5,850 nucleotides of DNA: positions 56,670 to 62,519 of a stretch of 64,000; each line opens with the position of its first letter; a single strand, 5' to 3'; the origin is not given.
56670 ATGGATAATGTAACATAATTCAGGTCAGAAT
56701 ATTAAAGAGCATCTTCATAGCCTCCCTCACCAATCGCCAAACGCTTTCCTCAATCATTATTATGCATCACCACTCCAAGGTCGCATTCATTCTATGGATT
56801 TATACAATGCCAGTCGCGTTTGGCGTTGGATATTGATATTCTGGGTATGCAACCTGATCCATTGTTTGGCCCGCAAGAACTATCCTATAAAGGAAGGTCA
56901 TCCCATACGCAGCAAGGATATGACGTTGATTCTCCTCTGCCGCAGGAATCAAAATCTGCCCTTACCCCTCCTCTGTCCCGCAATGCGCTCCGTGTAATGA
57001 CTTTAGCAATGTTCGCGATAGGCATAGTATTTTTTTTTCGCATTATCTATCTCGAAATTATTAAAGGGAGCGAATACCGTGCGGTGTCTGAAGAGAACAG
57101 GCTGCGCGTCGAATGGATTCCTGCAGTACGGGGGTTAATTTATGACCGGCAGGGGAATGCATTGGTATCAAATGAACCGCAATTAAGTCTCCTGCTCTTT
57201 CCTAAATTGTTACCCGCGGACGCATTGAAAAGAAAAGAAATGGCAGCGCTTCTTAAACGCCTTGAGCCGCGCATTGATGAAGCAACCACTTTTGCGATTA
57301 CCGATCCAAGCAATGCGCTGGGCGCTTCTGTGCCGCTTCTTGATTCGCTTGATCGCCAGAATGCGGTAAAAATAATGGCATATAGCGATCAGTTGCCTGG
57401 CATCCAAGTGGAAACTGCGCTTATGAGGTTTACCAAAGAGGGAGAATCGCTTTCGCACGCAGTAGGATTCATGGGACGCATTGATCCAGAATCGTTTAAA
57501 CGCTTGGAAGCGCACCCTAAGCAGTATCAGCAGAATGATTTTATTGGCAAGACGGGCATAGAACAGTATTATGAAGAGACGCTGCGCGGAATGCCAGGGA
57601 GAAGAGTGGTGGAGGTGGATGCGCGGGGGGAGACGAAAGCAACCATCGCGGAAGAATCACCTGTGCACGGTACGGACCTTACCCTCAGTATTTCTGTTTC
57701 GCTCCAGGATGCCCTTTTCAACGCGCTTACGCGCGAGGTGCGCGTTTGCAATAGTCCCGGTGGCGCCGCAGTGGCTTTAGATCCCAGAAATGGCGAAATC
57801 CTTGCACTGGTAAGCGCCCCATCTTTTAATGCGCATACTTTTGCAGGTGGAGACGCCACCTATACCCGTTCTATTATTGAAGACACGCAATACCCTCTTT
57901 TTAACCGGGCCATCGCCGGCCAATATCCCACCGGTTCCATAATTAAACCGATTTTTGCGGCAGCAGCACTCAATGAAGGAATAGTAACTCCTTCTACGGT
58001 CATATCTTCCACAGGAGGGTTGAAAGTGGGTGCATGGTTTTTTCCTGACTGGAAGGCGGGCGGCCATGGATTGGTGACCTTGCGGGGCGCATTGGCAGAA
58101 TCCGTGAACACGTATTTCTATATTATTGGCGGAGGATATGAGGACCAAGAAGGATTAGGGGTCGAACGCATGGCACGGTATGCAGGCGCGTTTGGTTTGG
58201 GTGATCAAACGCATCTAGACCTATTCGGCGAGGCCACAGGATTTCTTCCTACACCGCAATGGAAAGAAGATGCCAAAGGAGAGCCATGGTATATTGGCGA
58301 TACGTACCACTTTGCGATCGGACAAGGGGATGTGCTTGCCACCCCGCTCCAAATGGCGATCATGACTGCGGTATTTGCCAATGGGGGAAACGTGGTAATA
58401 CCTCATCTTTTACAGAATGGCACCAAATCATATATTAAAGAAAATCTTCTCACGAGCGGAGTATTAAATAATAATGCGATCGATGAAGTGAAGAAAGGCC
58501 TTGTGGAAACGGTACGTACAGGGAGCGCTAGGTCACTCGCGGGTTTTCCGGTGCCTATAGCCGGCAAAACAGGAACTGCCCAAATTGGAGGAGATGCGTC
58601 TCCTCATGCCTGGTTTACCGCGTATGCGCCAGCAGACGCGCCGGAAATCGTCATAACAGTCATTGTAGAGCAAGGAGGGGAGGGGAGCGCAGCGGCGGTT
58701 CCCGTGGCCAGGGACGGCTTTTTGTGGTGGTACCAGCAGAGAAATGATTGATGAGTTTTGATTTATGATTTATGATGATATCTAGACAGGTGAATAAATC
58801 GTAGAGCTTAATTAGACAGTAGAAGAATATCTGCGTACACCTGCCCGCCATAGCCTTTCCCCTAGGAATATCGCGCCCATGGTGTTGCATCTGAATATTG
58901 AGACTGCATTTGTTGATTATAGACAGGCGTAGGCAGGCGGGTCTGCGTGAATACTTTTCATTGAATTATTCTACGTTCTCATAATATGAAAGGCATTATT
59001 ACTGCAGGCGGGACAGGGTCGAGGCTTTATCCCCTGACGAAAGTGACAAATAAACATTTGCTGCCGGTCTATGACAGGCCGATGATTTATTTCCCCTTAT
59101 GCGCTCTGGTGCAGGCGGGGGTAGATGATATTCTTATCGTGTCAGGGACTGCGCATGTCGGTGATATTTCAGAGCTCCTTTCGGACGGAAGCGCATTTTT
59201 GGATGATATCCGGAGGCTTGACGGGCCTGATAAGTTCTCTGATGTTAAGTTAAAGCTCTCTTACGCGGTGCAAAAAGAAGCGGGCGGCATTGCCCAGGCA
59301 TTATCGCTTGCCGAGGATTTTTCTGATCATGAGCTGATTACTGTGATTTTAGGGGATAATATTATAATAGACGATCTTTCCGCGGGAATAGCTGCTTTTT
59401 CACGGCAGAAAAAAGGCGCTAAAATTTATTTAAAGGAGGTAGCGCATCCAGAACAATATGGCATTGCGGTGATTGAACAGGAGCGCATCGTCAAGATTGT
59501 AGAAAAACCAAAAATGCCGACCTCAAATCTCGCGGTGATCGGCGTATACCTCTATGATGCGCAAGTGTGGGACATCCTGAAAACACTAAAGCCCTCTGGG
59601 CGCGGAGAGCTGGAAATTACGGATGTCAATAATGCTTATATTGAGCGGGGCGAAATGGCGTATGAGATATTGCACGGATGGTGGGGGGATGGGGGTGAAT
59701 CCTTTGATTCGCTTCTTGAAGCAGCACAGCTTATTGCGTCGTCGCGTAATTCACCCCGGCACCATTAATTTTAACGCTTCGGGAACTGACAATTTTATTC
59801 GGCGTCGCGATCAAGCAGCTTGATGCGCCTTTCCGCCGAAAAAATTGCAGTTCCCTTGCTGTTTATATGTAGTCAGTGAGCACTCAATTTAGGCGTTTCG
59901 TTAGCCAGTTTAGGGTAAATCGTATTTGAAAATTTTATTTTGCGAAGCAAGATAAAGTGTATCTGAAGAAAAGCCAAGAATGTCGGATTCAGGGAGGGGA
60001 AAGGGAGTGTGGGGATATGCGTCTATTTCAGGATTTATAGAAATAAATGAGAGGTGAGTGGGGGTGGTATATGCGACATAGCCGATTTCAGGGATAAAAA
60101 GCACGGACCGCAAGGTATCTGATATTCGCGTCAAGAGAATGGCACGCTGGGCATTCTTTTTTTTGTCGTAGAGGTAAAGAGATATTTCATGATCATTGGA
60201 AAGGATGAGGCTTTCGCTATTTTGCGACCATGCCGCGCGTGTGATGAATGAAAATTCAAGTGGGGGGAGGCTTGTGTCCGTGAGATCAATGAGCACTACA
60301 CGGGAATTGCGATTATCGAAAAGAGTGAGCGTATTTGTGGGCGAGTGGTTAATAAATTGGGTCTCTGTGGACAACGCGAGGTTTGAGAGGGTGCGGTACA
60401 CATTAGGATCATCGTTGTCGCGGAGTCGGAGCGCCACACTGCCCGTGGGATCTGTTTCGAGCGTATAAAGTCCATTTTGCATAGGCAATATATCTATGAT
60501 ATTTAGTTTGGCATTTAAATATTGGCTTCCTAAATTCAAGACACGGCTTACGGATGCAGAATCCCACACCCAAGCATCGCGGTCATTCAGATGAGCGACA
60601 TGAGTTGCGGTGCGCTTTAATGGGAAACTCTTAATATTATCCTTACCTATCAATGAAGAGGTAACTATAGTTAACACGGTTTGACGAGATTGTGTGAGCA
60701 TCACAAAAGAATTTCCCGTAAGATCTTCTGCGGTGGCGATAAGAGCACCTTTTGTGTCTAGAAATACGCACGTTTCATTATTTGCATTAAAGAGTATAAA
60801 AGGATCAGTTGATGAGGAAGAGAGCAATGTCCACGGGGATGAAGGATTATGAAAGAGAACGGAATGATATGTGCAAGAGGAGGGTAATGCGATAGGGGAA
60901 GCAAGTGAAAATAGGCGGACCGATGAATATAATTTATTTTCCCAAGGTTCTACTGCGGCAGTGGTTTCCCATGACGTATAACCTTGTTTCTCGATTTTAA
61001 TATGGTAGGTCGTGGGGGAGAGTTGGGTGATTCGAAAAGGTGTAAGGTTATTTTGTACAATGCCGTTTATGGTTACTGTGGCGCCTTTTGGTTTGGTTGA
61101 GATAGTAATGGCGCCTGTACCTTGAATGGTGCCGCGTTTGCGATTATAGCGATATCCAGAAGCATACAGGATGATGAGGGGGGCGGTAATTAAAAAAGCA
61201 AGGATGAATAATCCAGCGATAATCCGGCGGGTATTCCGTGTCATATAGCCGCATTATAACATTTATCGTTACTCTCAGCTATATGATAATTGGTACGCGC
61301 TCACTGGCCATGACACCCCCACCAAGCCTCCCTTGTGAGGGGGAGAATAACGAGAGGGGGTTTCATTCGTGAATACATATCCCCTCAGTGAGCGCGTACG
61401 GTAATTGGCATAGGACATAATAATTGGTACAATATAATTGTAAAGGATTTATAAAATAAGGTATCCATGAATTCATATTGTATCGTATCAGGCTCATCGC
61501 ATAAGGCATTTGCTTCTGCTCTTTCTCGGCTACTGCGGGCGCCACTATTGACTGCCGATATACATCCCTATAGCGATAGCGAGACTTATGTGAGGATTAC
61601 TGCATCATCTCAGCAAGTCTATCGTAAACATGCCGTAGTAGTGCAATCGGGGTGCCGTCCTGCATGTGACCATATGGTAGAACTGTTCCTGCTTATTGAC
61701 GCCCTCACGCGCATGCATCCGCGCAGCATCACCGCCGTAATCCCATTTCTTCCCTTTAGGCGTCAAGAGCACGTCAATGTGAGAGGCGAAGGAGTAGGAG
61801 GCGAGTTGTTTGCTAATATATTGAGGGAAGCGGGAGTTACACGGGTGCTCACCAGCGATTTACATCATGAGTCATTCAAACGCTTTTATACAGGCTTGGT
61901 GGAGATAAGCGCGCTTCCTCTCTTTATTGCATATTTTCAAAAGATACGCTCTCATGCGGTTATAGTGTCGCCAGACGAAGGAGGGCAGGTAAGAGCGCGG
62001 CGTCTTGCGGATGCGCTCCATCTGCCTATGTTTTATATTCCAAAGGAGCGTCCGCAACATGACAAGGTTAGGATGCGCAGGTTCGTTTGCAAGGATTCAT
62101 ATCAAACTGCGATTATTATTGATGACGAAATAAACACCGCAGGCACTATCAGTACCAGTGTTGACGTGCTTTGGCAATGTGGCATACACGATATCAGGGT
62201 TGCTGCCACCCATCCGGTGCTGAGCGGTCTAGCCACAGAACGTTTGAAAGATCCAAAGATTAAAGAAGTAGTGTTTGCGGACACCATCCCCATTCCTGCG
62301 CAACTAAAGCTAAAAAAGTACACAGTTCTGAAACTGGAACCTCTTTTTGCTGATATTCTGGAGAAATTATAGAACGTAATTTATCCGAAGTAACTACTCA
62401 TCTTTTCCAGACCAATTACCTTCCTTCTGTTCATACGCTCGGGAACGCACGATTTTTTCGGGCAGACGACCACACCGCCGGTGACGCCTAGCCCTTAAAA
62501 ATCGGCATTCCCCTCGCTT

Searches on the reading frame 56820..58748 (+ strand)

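Call 13: search_protein_families(library=pfam, proteins=[window:56820-58748:+], max_evalue=0.001)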
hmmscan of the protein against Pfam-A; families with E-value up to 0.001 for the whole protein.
window:56820-58748:+ (643 aa): 2 families
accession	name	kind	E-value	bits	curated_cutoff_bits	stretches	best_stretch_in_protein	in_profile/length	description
PF00905.27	Transpeptidase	-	2.1e-63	214.8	22.1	1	315-632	1-296/299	Penicillin binding protein transpeptidase domain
PF03717.20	PBP_dimer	-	9.7e-35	121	24.4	1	100-274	2-177/180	Penicillin-binding Protein dimerisation domain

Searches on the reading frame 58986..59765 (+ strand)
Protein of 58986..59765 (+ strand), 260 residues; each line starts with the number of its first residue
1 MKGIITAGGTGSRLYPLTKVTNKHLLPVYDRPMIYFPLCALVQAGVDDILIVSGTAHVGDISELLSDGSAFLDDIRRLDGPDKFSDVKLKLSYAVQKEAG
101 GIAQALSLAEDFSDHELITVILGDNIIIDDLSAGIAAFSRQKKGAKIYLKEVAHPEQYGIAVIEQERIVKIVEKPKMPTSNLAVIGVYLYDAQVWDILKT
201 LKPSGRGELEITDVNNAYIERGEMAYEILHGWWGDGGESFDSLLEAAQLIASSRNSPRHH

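Call 51: search_protein_families(library=ncbifam, proteins=[window:58986-59765:+], max_evalue=0.01)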
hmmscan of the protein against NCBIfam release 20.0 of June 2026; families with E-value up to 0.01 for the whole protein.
window:58986-59765:+ (260 aa): 30 families (the best 25 are shown)
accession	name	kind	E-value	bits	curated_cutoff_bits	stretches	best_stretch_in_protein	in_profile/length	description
TIGR01207.1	rmlA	equivalog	1e-65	221.7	360.65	1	2-252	1-238/286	glucose-1-phosphate thymidylyltransferase RfbA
TIGR01208.1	rmlA_long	equivalog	1.4e-61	208.4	320.25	1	2-251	1-235/353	glucose-1-phosphate thymidylyltransferase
NF012024.0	PRK15480.1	equivalog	1.3e-55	188.6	588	1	2-252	5-242/292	glucose-1-phosphate thymidylyltransferase RfbA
TIGR03992.1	Arch_glmU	subfamily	2.5e-42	145.1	292.1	1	1-249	1-226/393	bifunctional sugar-1-phosphate nucleotidylyltransferase/acetyltransferase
NF041313.1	UDPGP_AglF_Halo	equivalog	4e-33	114.8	400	1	1-232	1-217/234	UTP--glucose-1-phosphate uridylyltransferase AglF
TIGR01099.1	galU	equivalog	2.6e-30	105.9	326.8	1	1-236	2-252/261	UTP--glucose-1-phosphate uridylyltransferase GalU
NF041173.1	Sug_nt_acttase_Thmprot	equivalog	1.8e-26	93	600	1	1-249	1-226/405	bifunctional sugar-1-phosphate nucleotidylyltransferase/acetyltransferase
NF009928.0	PRK13389.1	equivalog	4.7e-17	62.1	548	1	2-236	10-266/302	UTP--glucose-1-phosphate uridylyltransferase GalU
NF045761.1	NAMPUrTaseMurU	equivalog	2.5e-16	60.2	250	1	1-236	1-214/226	N-acetylmuramate alpha-1-phosphate uridylyltransferase MurU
NF052502.1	man1P_GTase_Rv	exception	6.5e-15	54.8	440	1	3-198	3-182/352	mannose-1-phosphate guanylyltransferase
NF007516.0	PRK10122.1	equivalog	4.3e-14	52.3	534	2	2-56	5-59/297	UTP--glucose-1-phosphate uridylyltransferase GalF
NF003670.0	PRK05293.1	equivalog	5.1e-13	48.7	470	1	3-247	7-255/382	glucose-1-phosphate adenylyltransferase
TIGR01105.1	galF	equivalog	4.3e-12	45.8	659.2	2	2-55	5-58/297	GalU regulator GalF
TIGR02091.1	glgC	equivalog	2.4e-10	40.1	424.9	1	3-237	3-247/364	glucose-1-phosphate adenylyltransferase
NF010934.1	PRK14354.1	equivalog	5.4e-09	35.1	450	1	88-224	61-208/447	bifunctional UDP-N-acetylglucosamine diphosphorylase/glucosamine-1-phosphate N-acetyltransferase GlmU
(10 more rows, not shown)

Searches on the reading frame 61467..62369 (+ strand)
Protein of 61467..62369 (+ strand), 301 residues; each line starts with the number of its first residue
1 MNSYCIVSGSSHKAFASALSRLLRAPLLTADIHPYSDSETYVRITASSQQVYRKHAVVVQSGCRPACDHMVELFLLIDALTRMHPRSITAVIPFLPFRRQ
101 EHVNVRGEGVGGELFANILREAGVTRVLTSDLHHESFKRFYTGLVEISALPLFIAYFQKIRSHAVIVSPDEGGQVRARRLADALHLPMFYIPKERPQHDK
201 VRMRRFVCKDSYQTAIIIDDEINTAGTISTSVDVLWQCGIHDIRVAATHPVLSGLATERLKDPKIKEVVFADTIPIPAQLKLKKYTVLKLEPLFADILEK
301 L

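Call 51: search_protein_families(library=ncbifam, proteins=[window:61467-62369:+], max_evalue=0.01)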
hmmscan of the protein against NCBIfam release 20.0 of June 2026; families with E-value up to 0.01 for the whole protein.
window:61467-62369:+ (301 aa): 12 families
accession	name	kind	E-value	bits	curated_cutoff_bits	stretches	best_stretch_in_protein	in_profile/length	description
TIGR01251.1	ribP_PPkin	subfamily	8.5e-69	231.8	113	1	5-299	2-296/309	ribose-phosphate diphosphokinase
NF002320.0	PRK01259.1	subfamily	6.4e-64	216.3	297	1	2-299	5-302/316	ribose-phosphate diphosphokinase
NF002844.0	PRK03092.1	equivalog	9.3e-59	199.3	438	1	5-298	13-309/326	ribose-phosphate diphosphokinase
NF002095.0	PRK00934.1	equivalog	1.3e-51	175.5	296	1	5-275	2-268/287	ribose-phosphate diphosphokinase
NF002758.0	PRK02812.1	equivalog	2e-51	175.1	518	1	5-294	23-312/330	ribose-phosphate pyrophosphokinase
NF002618.0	PRK02269.1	equivalog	1e-50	173.2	460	1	7-298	9-303/321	ribose-phosphate diphosphokinase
NF001815.0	PRK00553.1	equivalog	1.7e-42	145.7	484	1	4-300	10-310/332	ribose-phosphate pyrophosphokinase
NF003428.0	PRK04923.1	equivalog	3.4e-42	144.7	536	1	5-291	8-297/319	ribose-phosphate diphosphokinase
NF002686.0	PRK02458.1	equivalog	1.6e-40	139.5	506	1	7-275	13-281/323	ribose-phosphate diphosphokinase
NF005537.0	PRK07199.1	subfamily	3.9e-30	105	322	1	10-282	9-282/301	ribose-phosphate diphosphokinase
NF005299.0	PRK06827.1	subfamily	5.7e-16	58.2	327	1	68-299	107-356/383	phosphoribosylpyrophosphate synthetase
TIGR01367.1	pyrE_Therm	equivalog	0.001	18.7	150.25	1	163-247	59-140/187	orotate phosphoribosyltransferase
